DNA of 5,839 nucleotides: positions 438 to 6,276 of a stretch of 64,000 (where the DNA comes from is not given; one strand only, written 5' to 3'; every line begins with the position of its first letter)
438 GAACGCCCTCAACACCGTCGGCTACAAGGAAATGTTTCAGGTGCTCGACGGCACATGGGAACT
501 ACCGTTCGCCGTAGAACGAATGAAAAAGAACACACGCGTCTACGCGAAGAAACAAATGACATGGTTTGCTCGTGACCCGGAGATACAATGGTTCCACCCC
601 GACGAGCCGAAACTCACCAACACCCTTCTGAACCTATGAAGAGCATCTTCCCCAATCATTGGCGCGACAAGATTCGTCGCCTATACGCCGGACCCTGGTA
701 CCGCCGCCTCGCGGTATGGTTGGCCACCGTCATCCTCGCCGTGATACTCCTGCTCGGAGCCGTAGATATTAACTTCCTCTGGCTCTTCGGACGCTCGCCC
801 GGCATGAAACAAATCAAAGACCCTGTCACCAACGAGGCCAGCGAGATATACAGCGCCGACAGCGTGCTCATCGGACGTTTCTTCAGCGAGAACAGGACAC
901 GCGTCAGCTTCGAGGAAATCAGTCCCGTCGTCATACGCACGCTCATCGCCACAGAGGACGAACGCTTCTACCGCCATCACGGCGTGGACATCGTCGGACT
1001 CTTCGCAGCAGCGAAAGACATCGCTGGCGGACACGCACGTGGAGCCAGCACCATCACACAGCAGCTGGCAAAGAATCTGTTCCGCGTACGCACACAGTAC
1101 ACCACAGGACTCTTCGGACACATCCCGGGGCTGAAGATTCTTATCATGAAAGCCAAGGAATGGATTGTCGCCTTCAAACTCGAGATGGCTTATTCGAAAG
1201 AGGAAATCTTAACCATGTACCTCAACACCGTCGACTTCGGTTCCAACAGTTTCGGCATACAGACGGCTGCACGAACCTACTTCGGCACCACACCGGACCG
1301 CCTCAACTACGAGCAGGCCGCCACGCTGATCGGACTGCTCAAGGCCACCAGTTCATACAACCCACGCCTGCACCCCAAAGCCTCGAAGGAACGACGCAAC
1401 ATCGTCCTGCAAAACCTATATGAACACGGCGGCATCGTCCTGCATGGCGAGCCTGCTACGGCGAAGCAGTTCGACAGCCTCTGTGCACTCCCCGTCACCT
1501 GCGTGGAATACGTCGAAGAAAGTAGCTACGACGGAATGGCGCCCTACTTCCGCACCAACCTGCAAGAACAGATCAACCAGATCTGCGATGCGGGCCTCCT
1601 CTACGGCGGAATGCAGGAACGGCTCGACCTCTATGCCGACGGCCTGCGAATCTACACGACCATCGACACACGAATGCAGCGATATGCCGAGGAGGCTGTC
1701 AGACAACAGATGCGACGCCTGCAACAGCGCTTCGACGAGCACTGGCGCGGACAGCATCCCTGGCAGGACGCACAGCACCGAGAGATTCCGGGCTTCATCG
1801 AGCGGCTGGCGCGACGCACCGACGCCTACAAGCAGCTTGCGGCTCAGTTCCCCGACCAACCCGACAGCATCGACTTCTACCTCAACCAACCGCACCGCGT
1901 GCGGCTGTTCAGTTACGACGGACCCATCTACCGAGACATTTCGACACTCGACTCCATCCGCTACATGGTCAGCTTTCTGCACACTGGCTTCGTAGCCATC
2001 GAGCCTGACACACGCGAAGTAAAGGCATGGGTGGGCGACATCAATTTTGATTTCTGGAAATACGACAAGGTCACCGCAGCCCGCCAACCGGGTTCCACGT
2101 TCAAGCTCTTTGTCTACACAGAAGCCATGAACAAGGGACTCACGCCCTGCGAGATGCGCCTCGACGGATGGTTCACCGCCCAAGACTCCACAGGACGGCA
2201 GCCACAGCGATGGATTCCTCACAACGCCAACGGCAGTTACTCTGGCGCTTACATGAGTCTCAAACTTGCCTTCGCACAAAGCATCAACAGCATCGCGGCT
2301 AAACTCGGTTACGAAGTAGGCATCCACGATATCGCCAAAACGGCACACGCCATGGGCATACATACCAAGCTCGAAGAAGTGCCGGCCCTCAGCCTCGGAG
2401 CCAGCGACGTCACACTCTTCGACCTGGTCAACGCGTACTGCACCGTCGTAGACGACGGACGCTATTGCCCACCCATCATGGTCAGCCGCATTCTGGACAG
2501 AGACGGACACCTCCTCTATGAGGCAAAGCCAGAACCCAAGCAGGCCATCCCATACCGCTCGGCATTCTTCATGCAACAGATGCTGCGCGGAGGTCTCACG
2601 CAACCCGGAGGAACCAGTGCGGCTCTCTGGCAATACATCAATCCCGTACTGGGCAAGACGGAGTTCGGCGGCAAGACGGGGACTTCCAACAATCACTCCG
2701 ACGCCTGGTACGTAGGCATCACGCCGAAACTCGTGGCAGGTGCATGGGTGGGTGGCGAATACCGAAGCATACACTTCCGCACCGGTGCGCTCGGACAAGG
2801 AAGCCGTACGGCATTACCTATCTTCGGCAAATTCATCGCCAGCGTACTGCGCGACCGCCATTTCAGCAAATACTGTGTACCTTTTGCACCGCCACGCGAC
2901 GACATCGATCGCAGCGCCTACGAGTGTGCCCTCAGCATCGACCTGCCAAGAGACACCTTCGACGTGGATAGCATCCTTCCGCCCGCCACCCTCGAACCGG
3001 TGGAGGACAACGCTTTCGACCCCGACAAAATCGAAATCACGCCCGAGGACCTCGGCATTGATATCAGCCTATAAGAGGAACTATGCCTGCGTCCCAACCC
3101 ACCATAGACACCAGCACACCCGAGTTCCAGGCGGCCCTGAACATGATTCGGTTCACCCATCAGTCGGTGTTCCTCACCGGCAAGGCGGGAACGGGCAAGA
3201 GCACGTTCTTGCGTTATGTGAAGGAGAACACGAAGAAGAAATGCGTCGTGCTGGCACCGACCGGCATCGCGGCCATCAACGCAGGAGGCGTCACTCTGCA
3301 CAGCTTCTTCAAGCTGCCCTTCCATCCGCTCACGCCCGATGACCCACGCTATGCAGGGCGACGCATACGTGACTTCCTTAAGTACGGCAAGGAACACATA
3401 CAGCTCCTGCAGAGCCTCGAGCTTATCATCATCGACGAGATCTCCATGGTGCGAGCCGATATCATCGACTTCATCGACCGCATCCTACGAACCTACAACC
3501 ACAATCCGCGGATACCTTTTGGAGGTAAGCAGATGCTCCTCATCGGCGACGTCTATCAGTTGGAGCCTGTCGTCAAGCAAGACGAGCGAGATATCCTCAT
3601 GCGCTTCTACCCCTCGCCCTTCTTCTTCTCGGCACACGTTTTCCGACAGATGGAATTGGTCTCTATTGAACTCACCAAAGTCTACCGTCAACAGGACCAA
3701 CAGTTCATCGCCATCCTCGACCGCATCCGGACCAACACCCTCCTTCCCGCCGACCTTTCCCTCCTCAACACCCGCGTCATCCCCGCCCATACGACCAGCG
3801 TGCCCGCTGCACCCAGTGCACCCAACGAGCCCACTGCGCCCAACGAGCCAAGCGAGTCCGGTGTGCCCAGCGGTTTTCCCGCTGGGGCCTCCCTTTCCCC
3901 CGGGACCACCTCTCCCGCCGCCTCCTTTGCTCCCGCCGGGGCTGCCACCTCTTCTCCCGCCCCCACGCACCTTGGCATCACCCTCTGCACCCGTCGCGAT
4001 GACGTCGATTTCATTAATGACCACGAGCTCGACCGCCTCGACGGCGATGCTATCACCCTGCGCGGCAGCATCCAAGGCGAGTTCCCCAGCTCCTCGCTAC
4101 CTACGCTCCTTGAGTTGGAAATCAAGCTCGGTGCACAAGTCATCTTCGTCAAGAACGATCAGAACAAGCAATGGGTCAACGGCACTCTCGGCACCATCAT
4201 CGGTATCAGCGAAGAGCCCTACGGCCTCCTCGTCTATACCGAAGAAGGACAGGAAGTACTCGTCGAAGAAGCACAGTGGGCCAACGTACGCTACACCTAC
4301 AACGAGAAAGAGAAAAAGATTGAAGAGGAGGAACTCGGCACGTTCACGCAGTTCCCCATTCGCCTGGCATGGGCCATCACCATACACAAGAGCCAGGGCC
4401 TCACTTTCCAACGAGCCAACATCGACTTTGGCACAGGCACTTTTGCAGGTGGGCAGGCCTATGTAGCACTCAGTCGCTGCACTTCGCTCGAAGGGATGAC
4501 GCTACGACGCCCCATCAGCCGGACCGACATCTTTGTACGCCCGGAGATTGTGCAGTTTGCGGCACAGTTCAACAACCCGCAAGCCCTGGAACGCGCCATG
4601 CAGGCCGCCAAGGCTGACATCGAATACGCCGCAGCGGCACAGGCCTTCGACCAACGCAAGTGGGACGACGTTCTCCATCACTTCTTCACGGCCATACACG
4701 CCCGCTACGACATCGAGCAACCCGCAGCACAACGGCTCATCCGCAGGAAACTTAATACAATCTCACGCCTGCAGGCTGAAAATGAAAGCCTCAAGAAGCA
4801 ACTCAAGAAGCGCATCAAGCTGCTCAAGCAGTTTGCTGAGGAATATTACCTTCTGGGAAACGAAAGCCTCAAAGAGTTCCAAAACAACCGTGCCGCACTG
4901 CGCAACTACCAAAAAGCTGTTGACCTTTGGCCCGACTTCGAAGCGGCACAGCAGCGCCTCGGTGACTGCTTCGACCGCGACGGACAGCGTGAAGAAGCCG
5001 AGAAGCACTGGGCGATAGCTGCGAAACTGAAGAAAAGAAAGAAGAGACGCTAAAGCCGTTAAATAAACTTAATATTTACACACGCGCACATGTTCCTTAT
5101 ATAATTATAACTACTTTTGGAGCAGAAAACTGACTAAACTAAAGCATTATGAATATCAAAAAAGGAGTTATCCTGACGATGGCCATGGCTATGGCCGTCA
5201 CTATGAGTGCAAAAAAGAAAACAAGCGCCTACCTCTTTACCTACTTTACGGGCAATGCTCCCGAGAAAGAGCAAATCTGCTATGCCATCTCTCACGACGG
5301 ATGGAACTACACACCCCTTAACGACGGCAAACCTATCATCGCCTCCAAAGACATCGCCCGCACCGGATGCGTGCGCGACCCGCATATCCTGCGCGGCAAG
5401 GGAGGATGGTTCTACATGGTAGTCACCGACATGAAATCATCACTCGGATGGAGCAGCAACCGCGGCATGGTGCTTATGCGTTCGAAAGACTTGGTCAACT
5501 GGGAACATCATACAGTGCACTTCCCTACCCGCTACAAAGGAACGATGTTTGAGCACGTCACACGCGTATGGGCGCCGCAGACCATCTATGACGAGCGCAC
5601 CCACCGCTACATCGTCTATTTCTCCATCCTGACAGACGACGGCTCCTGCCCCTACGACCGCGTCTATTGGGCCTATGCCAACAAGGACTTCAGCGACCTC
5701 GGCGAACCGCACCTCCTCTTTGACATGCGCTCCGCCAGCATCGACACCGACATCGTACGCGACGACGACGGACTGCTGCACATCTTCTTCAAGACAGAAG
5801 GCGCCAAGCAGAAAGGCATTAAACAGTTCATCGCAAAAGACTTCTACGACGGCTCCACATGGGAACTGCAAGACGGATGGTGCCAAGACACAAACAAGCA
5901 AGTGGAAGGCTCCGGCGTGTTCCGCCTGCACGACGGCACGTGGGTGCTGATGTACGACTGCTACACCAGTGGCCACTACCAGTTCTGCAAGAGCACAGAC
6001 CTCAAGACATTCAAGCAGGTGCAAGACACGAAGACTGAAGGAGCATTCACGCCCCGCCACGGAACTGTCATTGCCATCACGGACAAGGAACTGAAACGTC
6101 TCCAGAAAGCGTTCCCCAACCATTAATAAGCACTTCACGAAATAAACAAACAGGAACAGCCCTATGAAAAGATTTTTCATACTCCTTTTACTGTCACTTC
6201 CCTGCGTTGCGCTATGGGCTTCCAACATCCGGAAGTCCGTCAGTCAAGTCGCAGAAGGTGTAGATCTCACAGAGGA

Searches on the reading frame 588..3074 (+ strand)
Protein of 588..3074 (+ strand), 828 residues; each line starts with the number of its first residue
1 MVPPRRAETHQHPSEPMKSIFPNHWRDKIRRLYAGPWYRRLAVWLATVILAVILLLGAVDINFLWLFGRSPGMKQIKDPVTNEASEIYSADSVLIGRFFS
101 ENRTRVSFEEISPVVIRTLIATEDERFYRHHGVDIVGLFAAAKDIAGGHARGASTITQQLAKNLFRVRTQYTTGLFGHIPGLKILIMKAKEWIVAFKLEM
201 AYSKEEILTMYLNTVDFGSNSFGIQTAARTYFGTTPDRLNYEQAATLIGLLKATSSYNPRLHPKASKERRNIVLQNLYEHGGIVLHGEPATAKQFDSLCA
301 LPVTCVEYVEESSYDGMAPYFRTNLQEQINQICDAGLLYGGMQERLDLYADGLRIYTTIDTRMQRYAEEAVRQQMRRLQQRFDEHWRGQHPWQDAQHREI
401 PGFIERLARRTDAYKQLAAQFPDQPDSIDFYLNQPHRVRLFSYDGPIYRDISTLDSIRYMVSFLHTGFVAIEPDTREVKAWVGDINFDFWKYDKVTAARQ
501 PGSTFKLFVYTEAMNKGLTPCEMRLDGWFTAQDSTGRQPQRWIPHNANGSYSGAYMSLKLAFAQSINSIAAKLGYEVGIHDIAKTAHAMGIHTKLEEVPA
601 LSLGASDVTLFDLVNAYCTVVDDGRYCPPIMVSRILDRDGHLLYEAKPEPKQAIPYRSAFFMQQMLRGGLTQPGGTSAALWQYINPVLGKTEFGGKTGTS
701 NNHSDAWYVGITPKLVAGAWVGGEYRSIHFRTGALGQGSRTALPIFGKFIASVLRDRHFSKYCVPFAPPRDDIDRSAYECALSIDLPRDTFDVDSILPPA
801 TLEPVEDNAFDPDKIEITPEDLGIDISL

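Call 66: search_protein_families(library=pfam, proteins=[window:588-3074:+], max_evalue=0.00001)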
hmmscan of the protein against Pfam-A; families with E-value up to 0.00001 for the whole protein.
window:588-3074:+ (828 aa): 2 families
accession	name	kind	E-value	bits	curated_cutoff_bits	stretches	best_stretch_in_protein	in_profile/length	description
PF00912.28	Transgly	-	6.5e-54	182.5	27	1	95-277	5-177/178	Transglycosylase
PF00905.27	Transpeptidase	-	2e-19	70.3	22.1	1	467-714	2-267/299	Penicillin binding protein transpeptidase domain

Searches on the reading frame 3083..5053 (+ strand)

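Call 66: search_protein_families(library=pfam, proteins=[window:3083-5053:+], max_evalue=0.00001)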
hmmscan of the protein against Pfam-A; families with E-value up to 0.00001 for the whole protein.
window:3083-5053:+ (656 aa): 5 families
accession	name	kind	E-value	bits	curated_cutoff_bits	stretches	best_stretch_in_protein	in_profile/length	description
PF05970.20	PIF1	-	4.7e-28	98.7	25.9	1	25-206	21-192/223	PIF1-like helicase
PF13604.12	AAA_30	-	6.9e-11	42.7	27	1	20-164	12-132/191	AAA domain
PF02689.20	Herpes_Helicase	-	3.3e-10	39.1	27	0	418-474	719-776/808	Helicase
PF13245.12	AAA_19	-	3.9e-10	40.5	25.1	1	24-163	9-132/134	AAA domain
PF13401.12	AAA_22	-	5.6e-07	30.4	27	1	23-136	2-109/130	AAA domain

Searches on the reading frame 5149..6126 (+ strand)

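Call 66: search_protein_families(library=pfam, proteins=[window:5149-6126:+], max_evalue=0.00001)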
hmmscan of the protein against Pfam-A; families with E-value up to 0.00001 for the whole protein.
window:5149-6126:+ (325 aa): 2 families
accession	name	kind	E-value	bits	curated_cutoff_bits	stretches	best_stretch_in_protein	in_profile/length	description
PF04616.20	Glyco_hydro_43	-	4.3e-14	53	32.2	1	73-277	8-207/288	Glycosyl hydrolases family 43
PF00251.26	Glyco_hydro_32N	-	2.7e-10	40.8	22.1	1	21-159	74-209/307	Glycosyl hydrolases family 32 N-terminal domain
